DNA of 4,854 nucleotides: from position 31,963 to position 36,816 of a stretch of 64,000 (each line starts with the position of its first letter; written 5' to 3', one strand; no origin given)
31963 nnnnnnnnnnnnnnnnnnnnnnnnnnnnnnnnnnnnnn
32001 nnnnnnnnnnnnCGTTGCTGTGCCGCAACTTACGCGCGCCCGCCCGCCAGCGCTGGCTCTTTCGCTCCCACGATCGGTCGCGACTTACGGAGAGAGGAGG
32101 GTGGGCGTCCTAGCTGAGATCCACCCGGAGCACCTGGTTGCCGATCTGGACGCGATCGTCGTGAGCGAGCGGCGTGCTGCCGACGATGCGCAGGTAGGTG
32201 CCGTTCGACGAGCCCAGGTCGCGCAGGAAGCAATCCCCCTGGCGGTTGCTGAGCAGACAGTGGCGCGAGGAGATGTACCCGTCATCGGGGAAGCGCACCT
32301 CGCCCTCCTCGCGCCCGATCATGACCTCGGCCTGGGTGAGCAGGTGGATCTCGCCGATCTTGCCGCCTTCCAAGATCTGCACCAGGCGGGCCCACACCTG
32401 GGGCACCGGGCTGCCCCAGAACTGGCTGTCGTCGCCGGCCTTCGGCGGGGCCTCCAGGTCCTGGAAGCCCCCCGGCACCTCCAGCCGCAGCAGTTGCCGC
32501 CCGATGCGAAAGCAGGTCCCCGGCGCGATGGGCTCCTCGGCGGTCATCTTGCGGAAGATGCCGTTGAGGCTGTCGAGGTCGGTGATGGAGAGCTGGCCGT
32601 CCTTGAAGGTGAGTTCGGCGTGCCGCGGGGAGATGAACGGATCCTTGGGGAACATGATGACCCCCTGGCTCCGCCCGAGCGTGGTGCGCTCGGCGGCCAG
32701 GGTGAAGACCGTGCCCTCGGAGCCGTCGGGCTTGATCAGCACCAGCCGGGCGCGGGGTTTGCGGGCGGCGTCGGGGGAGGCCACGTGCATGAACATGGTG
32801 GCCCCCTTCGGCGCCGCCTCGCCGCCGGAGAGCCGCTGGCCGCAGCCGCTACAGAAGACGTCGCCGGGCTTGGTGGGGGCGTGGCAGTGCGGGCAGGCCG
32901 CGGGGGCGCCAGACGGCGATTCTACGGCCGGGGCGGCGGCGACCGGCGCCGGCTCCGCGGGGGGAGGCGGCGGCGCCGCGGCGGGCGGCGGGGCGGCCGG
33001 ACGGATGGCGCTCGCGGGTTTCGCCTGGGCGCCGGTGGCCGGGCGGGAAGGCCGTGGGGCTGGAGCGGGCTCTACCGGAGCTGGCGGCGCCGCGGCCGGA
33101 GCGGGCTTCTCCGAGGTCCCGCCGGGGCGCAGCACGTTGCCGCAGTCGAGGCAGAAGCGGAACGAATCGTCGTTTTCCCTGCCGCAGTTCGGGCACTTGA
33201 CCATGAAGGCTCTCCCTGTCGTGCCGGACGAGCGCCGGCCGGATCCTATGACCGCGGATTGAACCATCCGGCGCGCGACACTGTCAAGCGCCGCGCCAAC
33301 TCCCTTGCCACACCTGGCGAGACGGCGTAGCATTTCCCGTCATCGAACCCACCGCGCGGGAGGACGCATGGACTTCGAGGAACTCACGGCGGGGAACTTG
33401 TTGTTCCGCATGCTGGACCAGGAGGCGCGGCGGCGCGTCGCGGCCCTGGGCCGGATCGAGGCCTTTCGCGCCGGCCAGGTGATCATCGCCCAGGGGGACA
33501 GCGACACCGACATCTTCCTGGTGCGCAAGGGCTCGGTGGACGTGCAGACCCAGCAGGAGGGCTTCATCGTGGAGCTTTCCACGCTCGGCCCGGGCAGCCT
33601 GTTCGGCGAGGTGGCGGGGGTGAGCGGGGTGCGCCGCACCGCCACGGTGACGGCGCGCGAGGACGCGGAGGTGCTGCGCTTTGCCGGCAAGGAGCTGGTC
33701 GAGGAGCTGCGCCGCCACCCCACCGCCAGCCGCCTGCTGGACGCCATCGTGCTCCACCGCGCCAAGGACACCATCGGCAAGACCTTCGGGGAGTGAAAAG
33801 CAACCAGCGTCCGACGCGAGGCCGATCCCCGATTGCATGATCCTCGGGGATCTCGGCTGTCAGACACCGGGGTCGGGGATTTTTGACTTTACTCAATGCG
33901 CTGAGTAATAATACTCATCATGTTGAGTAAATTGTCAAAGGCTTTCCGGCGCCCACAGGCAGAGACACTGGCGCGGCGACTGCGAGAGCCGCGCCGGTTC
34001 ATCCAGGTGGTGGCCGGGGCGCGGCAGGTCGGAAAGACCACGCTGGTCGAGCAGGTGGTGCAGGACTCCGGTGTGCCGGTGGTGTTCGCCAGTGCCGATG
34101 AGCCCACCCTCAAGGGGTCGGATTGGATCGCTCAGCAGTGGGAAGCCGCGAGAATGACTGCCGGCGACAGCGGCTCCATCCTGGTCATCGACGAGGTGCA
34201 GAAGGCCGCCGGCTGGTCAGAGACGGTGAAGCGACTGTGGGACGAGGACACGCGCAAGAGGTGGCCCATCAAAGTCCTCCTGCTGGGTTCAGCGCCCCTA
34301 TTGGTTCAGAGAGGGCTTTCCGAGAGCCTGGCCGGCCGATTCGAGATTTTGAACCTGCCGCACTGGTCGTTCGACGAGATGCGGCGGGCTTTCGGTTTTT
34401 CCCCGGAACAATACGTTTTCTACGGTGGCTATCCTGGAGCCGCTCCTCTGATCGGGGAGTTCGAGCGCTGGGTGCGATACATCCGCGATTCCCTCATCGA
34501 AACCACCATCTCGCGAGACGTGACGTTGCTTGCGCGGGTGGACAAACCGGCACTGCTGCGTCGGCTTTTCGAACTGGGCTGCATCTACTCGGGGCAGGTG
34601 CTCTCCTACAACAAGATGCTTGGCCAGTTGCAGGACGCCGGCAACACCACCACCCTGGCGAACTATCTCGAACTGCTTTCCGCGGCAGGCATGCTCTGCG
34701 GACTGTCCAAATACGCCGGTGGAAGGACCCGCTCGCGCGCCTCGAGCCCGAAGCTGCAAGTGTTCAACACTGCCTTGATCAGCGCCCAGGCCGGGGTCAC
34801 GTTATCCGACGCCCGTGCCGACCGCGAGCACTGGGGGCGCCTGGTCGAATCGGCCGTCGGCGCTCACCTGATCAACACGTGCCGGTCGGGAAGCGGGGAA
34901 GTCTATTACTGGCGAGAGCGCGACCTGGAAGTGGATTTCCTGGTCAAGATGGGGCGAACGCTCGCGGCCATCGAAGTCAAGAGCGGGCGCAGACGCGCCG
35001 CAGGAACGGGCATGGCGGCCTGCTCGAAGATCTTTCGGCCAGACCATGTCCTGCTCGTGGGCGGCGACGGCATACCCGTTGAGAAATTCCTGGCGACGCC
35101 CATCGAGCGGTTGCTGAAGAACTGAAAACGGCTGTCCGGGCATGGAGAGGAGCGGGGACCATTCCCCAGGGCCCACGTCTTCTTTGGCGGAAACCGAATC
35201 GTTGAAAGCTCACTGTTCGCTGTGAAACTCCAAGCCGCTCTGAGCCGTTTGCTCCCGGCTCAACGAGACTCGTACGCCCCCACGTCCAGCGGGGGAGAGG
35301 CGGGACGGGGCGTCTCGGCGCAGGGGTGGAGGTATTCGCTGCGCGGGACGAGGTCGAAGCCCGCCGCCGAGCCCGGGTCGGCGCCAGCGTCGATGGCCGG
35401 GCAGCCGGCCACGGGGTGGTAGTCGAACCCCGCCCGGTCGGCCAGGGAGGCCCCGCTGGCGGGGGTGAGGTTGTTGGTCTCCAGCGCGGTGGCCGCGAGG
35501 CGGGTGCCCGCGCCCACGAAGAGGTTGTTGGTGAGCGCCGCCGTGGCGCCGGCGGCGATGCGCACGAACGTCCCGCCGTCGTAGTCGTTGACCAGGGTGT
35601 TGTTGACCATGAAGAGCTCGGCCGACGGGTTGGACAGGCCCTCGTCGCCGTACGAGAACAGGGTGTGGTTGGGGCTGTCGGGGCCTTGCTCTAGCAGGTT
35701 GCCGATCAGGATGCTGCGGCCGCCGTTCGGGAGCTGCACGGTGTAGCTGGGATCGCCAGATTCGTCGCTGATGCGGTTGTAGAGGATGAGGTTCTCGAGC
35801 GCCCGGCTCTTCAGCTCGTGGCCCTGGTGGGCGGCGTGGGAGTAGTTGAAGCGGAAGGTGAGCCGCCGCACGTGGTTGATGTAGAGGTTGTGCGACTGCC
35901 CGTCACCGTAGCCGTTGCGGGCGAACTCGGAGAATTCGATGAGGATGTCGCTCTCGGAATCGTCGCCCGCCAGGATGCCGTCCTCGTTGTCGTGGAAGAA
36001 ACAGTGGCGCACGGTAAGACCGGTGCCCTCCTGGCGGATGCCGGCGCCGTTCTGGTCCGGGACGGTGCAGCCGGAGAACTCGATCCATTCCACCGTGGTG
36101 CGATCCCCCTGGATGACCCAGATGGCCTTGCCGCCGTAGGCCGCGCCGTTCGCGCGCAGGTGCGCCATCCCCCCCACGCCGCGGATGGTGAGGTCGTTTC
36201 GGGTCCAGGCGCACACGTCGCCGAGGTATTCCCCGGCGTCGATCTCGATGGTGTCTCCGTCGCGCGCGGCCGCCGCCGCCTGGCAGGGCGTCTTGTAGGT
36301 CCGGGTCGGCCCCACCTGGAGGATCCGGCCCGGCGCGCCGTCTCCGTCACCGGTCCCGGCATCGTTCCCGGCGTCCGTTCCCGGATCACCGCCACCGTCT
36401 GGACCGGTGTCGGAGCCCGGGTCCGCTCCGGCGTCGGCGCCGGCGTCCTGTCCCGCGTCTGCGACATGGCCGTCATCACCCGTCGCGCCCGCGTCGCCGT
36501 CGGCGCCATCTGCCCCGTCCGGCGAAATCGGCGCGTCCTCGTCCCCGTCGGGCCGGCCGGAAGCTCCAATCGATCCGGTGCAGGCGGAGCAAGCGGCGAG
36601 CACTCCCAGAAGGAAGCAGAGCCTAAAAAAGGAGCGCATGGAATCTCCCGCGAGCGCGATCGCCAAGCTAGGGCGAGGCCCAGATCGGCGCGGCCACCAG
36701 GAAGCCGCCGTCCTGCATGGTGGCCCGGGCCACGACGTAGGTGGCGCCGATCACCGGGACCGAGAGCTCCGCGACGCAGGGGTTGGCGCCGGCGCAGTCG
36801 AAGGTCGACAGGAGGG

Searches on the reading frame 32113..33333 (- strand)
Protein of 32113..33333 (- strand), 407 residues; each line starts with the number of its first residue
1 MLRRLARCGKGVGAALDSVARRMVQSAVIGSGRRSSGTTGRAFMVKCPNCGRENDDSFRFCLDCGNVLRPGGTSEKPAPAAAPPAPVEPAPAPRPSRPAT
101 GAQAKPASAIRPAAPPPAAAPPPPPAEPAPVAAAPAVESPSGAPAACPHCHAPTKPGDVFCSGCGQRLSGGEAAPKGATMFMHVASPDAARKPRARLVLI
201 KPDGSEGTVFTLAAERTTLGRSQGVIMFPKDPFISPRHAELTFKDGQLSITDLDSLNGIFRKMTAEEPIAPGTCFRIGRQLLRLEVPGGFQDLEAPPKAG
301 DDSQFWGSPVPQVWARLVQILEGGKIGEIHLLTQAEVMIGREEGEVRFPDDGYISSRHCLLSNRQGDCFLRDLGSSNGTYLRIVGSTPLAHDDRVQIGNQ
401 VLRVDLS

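Call 54: search_protein_families(library=pfam, proteins=[window:32113-33333:-], max_evalue=0.001)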
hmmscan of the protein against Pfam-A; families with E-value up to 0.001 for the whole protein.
window:32113-33333:- (407 aa): 9 families
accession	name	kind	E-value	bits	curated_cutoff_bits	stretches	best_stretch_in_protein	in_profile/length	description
PF00498.31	FHA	-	3.9e-22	78.9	20.7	2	338-398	2-67/67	FHA domain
PF16697.10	Yop-YscD_cpl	-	1.2e-14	54.7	33.2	2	320-403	2-89/94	Inner membrane component of T3SS, cytoplasmic domain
PF12773.13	DZR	-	1.6e-10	41.4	27.3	2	47-69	1-23/45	Double zinc ribbon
PF24463.1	DUF7577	-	2e-10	40.5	28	1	45-68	3-26/27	Domain of unknown function (DUF7577)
PF13240.11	Zn_Ribbon_1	-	3.6e-10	39.7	25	2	46-67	1-22/23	zinc-ribbon domain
PF13248.11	Zn_ribbon_3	-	4e-10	39.2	27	1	44-68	2-26/26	zinc-ribbon domain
PF24460.1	DUF7575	-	6.3e-06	25.9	28.5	1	45-65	4-24/28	Domain of unknown function (DUF7575)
PF17032.10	Zn_ribbon_15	-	2e-05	25.8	28.9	0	44-65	52-73/73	zinc-ribbon family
PF18912.6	DZR_2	-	0.00077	19.7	27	0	144-168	7-31/56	Double zinc ribbon domain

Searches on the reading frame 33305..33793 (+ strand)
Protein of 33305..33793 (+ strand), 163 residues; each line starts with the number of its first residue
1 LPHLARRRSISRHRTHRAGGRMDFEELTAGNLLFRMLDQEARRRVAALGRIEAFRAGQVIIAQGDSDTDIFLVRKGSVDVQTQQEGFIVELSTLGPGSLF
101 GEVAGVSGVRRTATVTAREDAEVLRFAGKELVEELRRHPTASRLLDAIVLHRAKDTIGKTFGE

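Call 54: search_protein_families(library=pfam, proteins=[window:33305-33793:+], max_evalue=0.001)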
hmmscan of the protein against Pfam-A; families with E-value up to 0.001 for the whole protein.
window:33305-33793:+ (163 aa): 1 family
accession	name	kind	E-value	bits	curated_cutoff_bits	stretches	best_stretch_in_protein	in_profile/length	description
PF00027.35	cNMP_binding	-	7.1e-19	68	27.5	1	53-138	3-89/89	Cyclic nucleotide-binding domain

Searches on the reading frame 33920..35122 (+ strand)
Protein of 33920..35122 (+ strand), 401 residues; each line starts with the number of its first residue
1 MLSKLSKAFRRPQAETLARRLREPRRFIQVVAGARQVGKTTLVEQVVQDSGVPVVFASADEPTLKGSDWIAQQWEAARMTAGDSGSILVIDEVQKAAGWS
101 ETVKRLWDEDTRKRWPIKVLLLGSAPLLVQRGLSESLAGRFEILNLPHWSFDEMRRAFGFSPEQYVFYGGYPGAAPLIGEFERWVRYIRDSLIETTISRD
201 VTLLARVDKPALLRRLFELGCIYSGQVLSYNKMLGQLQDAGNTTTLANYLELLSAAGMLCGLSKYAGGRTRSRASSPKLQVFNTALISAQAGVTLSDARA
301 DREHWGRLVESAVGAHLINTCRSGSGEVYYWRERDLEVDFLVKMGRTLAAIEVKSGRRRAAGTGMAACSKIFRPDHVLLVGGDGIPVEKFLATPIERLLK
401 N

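Call 57: search_protein_families(library=pfam, proteins=[window:33920-35122:+], max_evalue=0.001)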
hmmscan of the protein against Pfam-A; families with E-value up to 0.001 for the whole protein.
window:33920-35122:+ (401 aa): 4 families
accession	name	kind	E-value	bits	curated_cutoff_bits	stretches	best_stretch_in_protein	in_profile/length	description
PF13635.12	DUF4143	-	4.7e-26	91.9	28.1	1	199-356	2-160/160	Domain of unknown function (DUF4143)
PF13173.12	AAA_14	-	5.7e-23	81.8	27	1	28-154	4-128/129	AAA domain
PF00004.35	AAA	-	2.2e-05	25.4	21.2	1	32-100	4-73/131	ATPase family associated with various cellular activities (AAA)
PF01637.24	ATPase_2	-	0.00024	21.4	33.2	0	16-50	10-44/225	ATPase domain predominantly from Archaea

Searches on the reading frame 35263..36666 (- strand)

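Call 54: search_protein_families(library=pfam, proteins=[window:35263-36666:-], max_evalue=0.001)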
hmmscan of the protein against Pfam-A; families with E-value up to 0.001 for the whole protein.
window:35263-36666:- (468 aa): 1 family
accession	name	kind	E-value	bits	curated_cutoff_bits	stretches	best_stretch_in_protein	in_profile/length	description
PF13229.12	Beta_helix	-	1.6e-10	41.3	25.9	1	164-317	21-149/158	Right handed beta helix region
